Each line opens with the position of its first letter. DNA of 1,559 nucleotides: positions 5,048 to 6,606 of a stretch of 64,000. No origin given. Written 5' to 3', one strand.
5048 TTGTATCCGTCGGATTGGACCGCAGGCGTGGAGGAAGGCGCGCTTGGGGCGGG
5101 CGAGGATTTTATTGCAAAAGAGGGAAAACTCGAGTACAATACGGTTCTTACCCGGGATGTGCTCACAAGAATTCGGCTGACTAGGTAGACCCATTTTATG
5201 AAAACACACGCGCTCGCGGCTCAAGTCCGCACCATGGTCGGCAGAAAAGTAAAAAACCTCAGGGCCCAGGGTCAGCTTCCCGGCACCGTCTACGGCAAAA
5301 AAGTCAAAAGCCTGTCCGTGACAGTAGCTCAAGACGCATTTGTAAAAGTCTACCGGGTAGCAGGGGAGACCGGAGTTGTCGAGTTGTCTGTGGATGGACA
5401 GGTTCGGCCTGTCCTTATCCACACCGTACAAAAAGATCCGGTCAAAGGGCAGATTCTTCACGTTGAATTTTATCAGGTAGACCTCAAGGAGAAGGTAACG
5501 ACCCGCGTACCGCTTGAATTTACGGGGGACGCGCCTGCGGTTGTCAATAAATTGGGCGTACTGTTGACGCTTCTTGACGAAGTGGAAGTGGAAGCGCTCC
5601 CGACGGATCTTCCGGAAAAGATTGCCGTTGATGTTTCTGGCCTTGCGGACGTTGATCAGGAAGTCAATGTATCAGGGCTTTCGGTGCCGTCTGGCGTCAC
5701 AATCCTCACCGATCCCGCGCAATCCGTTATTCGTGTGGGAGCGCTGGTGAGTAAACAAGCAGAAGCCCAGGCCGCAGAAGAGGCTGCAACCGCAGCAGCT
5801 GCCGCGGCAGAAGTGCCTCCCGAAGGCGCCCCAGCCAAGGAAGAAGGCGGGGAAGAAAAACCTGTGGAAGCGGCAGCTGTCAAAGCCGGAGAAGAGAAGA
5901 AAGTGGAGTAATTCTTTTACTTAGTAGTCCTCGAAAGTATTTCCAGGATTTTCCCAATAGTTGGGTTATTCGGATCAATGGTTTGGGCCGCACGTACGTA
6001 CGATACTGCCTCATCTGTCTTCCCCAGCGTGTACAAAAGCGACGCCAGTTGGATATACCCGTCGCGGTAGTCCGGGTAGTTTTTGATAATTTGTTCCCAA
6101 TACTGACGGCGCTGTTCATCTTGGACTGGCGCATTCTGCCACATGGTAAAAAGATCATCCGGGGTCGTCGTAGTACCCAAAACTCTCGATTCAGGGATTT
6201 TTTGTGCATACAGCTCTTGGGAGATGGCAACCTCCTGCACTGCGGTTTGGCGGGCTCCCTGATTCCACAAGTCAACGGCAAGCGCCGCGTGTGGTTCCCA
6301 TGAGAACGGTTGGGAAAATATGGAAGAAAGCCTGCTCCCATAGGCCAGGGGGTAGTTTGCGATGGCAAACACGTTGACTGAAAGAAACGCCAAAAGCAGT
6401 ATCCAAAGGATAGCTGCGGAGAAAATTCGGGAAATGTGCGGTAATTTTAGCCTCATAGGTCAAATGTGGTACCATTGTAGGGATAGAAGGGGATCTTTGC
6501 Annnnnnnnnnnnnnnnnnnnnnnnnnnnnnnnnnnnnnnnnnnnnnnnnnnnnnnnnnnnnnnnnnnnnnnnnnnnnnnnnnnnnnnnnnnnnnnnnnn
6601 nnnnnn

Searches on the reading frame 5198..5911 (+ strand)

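Call 81: search_protein_families(library=pfam, proteins=[window:5198-5911:+], max_evalue=0.0001)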
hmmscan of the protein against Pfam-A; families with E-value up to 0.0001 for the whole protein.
window:5198-5911:+ (237 aa): 2 families
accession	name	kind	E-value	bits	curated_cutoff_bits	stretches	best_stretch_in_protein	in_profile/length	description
PF14693.11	Ribosomal_TL5_C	-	1.3e-20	73.9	27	1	99-180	1-80/84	Ribosomal protein TL5, C-terminal domain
PF01386.24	Ribosomal_L25p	-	1.7e-19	70.5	23.6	1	6-91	1-82/82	Ribosomal L25p family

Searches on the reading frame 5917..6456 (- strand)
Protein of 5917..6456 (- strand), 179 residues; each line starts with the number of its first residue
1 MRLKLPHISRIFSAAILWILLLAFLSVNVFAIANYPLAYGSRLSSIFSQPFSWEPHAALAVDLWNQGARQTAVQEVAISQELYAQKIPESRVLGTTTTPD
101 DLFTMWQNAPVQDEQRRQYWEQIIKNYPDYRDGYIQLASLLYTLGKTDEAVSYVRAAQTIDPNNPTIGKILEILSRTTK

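Call 81: search_protein_families(library=pfam, proteins=[window:5917-6456:-], max_evalue=0.0001)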
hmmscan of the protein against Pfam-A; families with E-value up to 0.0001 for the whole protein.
window:5917-6456:- (179 aa): 4 families
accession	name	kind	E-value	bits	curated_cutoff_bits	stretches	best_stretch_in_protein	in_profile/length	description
PF13181.12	TPR_8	-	2.2e-05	24.7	25.7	1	134-164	4-34/34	Tetratricopeptide repeat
PF13428.12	TPR_14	-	3.6e-05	24.5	23.5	0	132-167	2-37/44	Tetratricopeptide repeat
PF13432.12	TPR_16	-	3.7e-05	24.5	32.7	1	118-165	18-65/65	Tetratricopeptide repeat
PF07719.23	TPR_2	-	5.4e-05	23.4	27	0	133-164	3-34/34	Tetratricopeptide repeat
